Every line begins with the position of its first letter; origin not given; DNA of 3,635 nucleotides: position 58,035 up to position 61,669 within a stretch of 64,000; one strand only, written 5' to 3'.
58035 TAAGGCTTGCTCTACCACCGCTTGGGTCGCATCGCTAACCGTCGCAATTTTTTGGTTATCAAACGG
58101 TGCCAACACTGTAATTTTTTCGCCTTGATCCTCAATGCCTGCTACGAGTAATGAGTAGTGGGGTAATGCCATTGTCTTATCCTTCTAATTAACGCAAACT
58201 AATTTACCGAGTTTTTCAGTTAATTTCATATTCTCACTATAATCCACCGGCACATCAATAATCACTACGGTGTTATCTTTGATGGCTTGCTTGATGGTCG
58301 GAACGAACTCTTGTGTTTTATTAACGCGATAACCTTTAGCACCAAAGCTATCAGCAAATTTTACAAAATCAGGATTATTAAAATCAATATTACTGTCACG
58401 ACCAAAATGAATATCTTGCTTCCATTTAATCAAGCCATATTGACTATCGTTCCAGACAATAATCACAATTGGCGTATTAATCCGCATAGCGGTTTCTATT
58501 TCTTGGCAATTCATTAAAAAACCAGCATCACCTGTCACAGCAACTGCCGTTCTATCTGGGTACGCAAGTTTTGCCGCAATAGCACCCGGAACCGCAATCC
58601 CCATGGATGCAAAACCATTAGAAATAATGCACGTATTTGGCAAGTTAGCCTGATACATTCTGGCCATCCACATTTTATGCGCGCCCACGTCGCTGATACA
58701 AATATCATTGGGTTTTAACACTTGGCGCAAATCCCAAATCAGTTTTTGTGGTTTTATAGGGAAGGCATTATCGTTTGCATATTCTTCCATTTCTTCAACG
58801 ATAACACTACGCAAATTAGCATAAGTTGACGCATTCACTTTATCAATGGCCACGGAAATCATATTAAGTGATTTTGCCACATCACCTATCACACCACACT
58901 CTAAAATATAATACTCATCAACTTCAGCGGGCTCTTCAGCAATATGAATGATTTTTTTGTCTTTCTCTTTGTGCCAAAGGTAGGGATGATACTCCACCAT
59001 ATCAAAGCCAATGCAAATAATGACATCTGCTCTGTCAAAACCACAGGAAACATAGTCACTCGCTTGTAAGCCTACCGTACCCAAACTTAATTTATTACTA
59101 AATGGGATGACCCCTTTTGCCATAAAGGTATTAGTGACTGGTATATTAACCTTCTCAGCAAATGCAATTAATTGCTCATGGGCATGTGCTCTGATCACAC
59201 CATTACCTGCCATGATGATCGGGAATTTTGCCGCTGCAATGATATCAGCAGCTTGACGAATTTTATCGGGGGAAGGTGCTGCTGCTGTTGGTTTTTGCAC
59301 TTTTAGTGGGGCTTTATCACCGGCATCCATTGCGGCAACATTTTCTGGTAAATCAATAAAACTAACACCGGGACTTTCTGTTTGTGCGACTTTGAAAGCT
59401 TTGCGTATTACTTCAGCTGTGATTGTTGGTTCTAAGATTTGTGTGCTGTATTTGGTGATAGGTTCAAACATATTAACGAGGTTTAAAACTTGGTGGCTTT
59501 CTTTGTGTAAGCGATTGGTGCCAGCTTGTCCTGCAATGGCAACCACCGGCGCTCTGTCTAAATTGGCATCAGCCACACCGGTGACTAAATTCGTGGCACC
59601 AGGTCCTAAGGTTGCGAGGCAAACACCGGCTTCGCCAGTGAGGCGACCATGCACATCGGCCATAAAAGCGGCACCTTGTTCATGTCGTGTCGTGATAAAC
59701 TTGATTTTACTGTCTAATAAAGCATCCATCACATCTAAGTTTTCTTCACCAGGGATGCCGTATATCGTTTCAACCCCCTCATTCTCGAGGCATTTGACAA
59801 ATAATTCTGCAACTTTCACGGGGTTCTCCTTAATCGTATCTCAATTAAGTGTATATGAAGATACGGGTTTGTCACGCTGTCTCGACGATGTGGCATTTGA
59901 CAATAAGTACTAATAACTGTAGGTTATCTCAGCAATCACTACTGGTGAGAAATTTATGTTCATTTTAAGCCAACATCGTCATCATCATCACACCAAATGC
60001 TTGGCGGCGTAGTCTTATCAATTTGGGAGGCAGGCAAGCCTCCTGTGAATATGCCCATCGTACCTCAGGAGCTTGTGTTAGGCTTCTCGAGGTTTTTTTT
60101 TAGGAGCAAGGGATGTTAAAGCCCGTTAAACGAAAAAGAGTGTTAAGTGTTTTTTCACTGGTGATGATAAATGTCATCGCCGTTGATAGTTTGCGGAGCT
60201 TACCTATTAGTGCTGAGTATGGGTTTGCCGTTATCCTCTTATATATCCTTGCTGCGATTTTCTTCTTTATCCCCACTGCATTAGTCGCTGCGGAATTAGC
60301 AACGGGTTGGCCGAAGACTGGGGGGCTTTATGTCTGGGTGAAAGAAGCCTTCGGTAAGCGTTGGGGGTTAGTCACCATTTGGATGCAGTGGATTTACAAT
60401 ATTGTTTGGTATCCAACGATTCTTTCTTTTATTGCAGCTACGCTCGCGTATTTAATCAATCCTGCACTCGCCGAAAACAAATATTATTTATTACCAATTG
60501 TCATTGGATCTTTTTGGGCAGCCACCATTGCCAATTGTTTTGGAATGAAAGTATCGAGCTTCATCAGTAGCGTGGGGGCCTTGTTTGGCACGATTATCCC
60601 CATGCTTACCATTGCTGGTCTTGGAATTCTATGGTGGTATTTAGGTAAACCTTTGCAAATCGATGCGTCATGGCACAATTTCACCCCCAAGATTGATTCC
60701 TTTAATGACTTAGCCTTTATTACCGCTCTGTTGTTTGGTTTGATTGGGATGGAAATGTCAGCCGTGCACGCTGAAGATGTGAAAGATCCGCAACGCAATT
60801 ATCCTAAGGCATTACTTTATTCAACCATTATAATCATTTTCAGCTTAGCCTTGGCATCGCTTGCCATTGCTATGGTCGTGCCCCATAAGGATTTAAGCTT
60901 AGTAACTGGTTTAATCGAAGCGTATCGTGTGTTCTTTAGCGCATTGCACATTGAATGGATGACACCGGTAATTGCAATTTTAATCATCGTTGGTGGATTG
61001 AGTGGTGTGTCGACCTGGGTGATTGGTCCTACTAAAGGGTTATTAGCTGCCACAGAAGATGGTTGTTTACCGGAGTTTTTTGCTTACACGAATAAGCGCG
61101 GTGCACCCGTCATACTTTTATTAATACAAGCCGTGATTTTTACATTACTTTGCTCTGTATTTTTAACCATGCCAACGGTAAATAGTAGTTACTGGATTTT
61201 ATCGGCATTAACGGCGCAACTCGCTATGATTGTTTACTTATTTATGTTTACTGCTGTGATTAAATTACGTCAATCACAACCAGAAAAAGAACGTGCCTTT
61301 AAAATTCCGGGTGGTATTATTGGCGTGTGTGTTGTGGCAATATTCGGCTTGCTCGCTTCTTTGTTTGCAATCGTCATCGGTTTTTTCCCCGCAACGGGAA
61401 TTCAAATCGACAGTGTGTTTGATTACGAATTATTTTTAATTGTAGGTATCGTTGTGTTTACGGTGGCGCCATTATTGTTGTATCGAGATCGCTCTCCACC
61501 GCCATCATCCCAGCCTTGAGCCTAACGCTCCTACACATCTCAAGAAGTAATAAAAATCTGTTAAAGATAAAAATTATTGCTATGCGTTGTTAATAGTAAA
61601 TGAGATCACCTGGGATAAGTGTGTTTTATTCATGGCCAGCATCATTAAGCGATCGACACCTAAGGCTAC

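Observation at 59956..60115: His-codon leader peptide plus alternative hairpins and a U9 terminator upstream of an APC permease: probable histidine-sensing transcription attenuator on a transporter gene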

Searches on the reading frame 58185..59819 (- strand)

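Call 8: search_protein_families(library=ncbifam, proteins=[window:58185-59819:-])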
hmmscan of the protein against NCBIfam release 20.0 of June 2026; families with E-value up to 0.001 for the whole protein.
window:58185-59819:- (544 aa): 56 families (the best 25 are shown)
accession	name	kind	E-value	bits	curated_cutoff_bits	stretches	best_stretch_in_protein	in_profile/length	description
NF006187.0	PRK08322.1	equivalog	2e-239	795.6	509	1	1-542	2-546/548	acetolactate synthase large subunit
NF006378.0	PRK08617.1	equivalog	5.7e-157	523.4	510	1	3-537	10-550/556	acetolactate synthase AlsS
TIGR02418.1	acolac_catab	equivalog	2e-146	488.6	551.1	1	4-534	2-538/539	acetolactate synthase AlsS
TIGR00118.1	acolac_lg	equivalog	1.2e-129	433.3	538.35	1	1-531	1-540/557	biosynthetic-type acetolactate synthase large subunit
NF004919.0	PRK06276.1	equivalog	1.3e-127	426.6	866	1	1-534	1-547/582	acetolactate synthase large subunit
NF004710.0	PRK06048.1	equivalog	9.4e-116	387.5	976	1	1-531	8-543/561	acetolactate synthase large subunit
NF006052.0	PRK08199.1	subfamily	1.1e-113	380.4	539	1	3-528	10-540/559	thiamine pyrophosphate protein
NF006377.0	PRK08611.1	equivalog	8.2e-112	374.6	742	1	2-529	5-533/576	pyruvate oxidase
NF006524.0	PRK08978.1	equivalog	4.7e-108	361.8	738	1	1-531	1-530/548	acetolactate synthase 2 catalytic subunit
NF006016.1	PRK08155.1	equivalog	9.3e-105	351.1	870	1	3-530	5-537/554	acetolactate synthase large subunit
NF005058.0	PRK06466.1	equivalog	1e-104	351.1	951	1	3-530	6-552/574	acetolactate synthase 3 large subunit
NF005824.0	PRK07710.1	equivalog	1.1e-104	350.9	976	1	3-531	19-554/573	acetolactate synthase large subunit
NF005860.0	PRK07789.1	equivalog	2e-104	350.1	881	1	3-525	36-578/615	acetolactate synthase large subunit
NF005228.0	PRK06725.1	equivalog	6.3e-101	338.3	991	1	3-531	18-551/571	acetolactate synthase large subunit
NF005651.0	PRK07418.1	subfamily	6.7e-101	338.3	942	1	4-531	22-565/617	acetolactate synthase large subunit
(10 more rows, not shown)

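Call 9: search_protein_families(library=pfam, proteins=[window:58185-59819:-])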
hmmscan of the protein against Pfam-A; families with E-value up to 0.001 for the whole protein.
window:58185-59819:- (544 aa): 3 families
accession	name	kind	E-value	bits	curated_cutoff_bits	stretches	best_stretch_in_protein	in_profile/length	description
PF02775.26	TPP_enzyme_C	-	3.4e-46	157.2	21.9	1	377-523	1-151/151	Thiamine pyrophosphate enzyme, C-terminal TPP binding domain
PF02776.23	TPP_enzyme_N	-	1.4e-40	138.2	26.8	1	1-113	1-115/119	Thiamine pyrophosphate enzyme, N-terminal TPP binding domain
PF00205.28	TPP_enzyme_M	-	1.1e-34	119.5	30.4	1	187-319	1-135/137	Thiamine pyrophosphate enzyme, central domain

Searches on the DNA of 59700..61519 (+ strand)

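Call 6: search_rna_families(source=window, start=59700, end=60300, threshold=evalue, max_evalue=10, show_alignments=3)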
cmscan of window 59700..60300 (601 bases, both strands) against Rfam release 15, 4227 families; matches with E-value up to 10: 8.
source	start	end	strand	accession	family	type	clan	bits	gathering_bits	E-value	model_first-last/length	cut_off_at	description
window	59767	59803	-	RF01323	CRISPR-DR10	Gene; CRISPR;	-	19.7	39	0.099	1-37/37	no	CRISPR RNA direct repeat element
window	60219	60276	-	RF00204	snoR12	Gene; snRNA; snoRNA; CD-box;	-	18.8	39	1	1-83/83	no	Small nucleolar RNA R12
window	59767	59800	-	RF01342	CRISPR-DR32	Gene; CRISPR;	-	18.8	48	1.7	1-37/37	no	CRISPR RNA direct repeat element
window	59943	59995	-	RF00323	snoR79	Gene; snRNA; snoRNA; CD-box;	-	16.4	80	2.2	1-65/65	no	Small nucleolar RNA R79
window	59973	60100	+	RF00514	His_leader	Cis-reg; leader;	-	15.1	49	7.2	1-126/126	no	Histidine operon leader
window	60157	60218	+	RF01126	sR41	Gene; snRNA; snoRNA; CD-box;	-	11.9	54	3.2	1-53/53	no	Small nucleolar RNA sR41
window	60162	60204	+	RF01138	sR23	Gene; snRNA; snoRNA; CD-box;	-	10.3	45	6.7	1-54/54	no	Small nucleolar RNA sR23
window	60149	60204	-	RF01977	HOTAIRM1_3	Gene; lncRNA;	-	10.1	37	9.7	1-59/59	no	HOX antisense intergenic RNA myeloid 1 conserved region 3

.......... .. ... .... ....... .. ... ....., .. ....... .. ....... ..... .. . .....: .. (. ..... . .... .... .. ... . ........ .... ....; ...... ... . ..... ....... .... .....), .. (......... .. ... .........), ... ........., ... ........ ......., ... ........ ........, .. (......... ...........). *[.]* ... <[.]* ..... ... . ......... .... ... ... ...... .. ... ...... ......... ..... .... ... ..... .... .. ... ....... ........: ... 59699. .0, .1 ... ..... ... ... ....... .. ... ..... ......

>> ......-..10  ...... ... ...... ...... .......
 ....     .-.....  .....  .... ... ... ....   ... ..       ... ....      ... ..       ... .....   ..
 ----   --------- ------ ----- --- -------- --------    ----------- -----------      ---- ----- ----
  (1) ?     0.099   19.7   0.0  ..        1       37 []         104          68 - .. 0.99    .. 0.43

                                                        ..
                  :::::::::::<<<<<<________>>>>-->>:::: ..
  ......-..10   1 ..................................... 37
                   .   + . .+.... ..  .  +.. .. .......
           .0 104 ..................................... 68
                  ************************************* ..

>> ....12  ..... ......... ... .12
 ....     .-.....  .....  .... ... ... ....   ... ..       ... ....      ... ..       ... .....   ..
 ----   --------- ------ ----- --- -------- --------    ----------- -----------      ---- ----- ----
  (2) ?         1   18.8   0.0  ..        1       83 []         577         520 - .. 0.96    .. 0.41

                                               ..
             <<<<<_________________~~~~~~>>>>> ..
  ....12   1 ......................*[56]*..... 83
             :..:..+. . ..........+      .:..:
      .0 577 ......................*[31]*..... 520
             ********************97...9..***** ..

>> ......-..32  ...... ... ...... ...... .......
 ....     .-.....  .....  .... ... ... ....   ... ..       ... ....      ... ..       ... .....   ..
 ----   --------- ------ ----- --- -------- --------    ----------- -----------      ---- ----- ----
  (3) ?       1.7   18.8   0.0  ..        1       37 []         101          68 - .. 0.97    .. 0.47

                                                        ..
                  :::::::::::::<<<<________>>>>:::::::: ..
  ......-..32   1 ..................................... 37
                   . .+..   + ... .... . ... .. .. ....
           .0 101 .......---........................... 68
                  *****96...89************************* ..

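Call 19: search_rna_families(sources=[L084, L087, L056, L002, L004, L003], threshold=evalue, max_evalue=1, show_alignments=2)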
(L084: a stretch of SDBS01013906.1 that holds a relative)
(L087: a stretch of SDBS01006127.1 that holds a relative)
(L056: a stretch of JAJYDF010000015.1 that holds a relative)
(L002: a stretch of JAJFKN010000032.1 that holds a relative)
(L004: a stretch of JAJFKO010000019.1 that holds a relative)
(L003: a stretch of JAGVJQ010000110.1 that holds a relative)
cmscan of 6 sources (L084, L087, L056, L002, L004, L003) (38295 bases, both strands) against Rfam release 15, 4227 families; matches with E-value up to 1: 5.
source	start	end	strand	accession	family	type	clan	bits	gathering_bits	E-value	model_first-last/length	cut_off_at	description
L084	3900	3982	+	RF04106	mir-1303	Gene; miRNA;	-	36.8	107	0.0012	1-85/85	no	mir-1303 microRNA precursor family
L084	3899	3981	+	RF04027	mir-1422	Gene; miRNA;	-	36.5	60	0.0041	1-84/84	no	mir-1422 microRNA precursor family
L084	3896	3982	-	RF02384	FasX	Gene; sRNA;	-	31.7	100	0.11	26-122/205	no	FasX small RNA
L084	1286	1401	+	RF00514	His_leader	Cis-reg; leader;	-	28.4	49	0.89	1-126/126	no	Histidine operon leader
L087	1350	1464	+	RF00514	His_leader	Cis-reg; leader;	-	28.3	49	0.94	1-126/126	no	Histidine operon leader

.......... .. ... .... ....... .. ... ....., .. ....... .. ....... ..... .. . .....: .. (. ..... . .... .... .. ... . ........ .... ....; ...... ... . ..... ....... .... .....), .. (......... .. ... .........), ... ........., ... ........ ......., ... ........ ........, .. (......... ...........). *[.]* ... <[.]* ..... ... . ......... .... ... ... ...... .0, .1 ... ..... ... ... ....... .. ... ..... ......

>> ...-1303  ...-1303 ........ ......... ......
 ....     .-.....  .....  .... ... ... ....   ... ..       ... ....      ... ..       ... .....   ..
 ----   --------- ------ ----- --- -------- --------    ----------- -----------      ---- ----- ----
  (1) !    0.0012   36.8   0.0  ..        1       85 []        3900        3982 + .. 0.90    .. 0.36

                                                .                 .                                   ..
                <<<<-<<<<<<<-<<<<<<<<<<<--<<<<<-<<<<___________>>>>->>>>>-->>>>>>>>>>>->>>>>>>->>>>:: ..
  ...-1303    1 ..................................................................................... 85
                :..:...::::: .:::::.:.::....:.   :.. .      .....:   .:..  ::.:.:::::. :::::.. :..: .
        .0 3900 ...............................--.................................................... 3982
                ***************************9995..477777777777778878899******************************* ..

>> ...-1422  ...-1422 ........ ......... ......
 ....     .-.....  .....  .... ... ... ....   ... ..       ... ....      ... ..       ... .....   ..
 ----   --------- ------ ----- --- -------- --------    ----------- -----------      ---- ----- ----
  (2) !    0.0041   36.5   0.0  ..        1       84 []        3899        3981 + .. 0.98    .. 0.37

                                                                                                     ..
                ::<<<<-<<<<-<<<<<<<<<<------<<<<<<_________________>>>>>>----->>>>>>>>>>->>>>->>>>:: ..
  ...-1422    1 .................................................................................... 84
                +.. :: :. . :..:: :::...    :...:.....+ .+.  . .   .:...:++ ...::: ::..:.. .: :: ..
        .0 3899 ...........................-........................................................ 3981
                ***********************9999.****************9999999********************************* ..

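Call 20: search_rna_families(source=L087, start=1280, end=1500, threshold=evalue, max_evalue=1, show_alignments=1)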
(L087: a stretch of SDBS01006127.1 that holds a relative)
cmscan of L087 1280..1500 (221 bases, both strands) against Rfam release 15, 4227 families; matches with E-value up to 1: 3.
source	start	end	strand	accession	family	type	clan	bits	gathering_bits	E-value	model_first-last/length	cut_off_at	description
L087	1350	1464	+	RF00514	His_leader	Cis-reg; leader;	-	28.3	49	0.0054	1-126/126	no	Histidine operon leader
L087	1304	1360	-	RF00323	snoR79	Gene; snRNA; snoRNA; CD-box;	-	17.6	80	0.37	1-65/65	no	Small nucleolar RNA R79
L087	1280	1379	-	RF01946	KCNQ1OT1_1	Gene; lncRNA;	-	6.1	70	0.99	223-326/464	3'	KCNQ1 overlapping transcript 1 conserved region 1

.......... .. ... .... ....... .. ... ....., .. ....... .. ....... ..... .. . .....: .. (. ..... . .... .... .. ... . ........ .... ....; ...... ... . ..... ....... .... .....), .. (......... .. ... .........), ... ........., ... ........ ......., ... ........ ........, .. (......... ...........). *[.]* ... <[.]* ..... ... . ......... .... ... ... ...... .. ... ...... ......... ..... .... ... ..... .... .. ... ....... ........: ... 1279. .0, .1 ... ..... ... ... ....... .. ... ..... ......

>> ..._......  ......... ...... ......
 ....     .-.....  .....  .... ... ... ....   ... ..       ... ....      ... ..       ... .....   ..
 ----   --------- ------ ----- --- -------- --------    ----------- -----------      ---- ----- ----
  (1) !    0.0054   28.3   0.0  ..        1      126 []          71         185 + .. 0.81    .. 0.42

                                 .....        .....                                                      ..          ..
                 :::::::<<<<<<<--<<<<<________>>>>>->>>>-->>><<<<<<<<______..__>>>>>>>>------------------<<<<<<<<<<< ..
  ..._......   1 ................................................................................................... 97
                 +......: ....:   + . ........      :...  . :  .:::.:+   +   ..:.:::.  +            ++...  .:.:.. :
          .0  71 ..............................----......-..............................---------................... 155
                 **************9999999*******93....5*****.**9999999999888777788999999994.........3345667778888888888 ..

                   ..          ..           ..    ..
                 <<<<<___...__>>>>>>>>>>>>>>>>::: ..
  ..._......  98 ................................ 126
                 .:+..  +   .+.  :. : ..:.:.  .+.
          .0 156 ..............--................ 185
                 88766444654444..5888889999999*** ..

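Call 21: search_rna_families(source=window, start=59950, end=60112, threshold=evalue, max_evalue=10, show_alignments=1)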
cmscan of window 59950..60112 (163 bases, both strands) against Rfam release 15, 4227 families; matches with E-value up to 10: 4.
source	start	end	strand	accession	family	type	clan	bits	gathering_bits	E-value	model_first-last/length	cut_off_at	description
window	59973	60100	+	RF00514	His_leader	Cis-reg; leader;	-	15.1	49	1.9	1-126/126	no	Histidine operon leader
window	59950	59996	-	RF00145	snoZ105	Gene; snRNA; snoRNA; CD-box;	-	12.9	45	9.3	1-47/72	3'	Small nucleolar RNA Z105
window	59958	59992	-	RF01140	sR20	Gene; snRNA; snoRNA; CD-box;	-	12.3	44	3.3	1-56/56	no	Small nucleolar RNA sR20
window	59964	60022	-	RF01146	sR15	Gene; snRNA; snoRNA; CD-box;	-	12.2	40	7.4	1-65/65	no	Small nucleolar RNA sR15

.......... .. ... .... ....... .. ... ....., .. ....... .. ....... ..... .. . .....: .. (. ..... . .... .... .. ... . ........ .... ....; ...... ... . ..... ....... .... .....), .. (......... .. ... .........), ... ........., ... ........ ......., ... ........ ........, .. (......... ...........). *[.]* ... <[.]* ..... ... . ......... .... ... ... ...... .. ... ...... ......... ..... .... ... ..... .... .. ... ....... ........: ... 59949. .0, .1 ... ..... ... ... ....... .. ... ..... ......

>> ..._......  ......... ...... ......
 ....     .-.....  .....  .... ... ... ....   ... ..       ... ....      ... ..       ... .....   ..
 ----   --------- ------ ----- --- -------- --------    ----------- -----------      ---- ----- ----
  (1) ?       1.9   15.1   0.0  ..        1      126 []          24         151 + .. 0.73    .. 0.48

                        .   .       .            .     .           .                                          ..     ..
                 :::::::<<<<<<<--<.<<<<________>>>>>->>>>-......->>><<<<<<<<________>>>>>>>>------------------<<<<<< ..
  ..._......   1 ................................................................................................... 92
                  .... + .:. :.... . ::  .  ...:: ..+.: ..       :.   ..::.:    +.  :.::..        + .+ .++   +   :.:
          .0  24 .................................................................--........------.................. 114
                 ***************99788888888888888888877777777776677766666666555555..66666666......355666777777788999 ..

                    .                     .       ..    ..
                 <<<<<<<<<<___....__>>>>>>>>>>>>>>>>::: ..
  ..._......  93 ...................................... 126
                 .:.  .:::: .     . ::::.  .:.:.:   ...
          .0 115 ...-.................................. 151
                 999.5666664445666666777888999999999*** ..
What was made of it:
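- On Rfam RF00514 His_leader: The window scores 15.1 bits, L084 28.4 and L087 28.3 (calls 6, 19-21). Full-length 1-126 alignments show these blocks (calls 20, 21).
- Closest known: hisL leader / histidine operon attenuator of Enterobacteria and other Gammaproteobacteria. Same: The covariance model aligns over its whole length at exactly this element (calls 19-21).
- UAGUCUU and GGRAGGC/GCCUYC are shared with the consensus (calls 6, 19-21). The ORF has an SD and sits at the register of the hisL model (calls 20, 21).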

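Call 77: search_rna_families(source=L172, start=440, end=600, threshold=evalue, max_evalue=10, show_alignments=1)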
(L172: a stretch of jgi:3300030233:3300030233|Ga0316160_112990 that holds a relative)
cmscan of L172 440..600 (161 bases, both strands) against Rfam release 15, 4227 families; matches with E-value up to 10: 9.
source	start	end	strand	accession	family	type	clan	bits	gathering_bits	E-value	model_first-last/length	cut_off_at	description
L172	472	586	+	RF00515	PyrR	Cis-reg;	-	23.2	54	0.19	1-115/115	no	PyrR binding site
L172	507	596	+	RF02621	BSnc120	Gene; sRNA;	-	21.4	114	0.008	1-88/88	no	Brucella sRNA 120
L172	547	588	+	RF00900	mir-255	Gene; miRNA;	-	19.4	50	0.27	1-59/59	no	mir-255 microRNA precursor family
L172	551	586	-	RF02844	RefA9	Gene; antisense;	-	18.8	49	0.76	30-64/64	no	Enterococcus sRNA A9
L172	545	590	+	RF03697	mir-722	Gene; miRNA;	-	15.5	81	1.9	1-67/67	no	mir-722 microRNA precursor family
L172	452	587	+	RF00506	Thr_leader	Cis-reg; leader;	-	15.1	55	1.1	1-118/118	no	Threonine operon leader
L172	542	566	+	RF01158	SNORD108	Gene; snRNA; snoRNA; CD-box;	-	13.3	46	5.3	1-71/71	no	Small nucleolar RNA SNORD108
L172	528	579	+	RF01000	mir-580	Gene; miRNA;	-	12.6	83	9.1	1-93/93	no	mir-580 microRNA precursor family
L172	508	531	-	RF02448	SpR20_sRNA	Gene; sRNA;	-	11.8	45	3.7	1-45/45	no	Streptococcus sRNA SpR20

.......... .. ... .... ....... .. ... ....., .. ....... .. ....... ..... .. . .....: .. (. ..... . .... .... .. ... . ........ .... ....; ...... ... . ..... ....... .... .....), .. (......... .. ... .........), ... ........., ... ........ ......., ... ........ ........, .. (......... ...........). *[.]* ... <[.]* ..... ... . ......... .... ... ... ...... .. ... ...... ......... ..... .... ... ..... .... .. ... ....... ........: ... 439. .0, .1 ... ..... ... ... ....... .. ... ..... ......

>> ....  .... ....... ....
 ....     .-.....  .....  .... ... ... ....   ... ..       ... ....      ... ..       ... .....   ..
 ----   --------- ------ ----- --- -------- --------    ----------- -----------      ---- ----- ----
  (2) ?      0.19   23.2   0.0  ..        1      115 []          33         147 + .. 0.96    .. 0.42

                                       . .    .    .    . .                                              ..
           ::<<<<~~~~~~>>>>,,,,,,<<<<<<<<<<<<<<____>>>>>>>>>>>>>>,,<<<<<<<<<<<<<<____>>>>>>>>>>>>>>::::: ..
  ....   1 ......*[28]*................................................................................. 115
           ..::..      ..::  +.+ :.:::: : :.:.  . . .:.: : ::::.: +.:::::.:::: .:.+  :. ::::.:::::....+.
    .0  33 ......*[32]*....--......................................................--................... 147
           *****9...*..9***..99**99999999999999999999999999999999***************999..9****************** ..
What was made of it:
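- On Rfam RF00514 His_leader: L172 has no hit (call 77).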
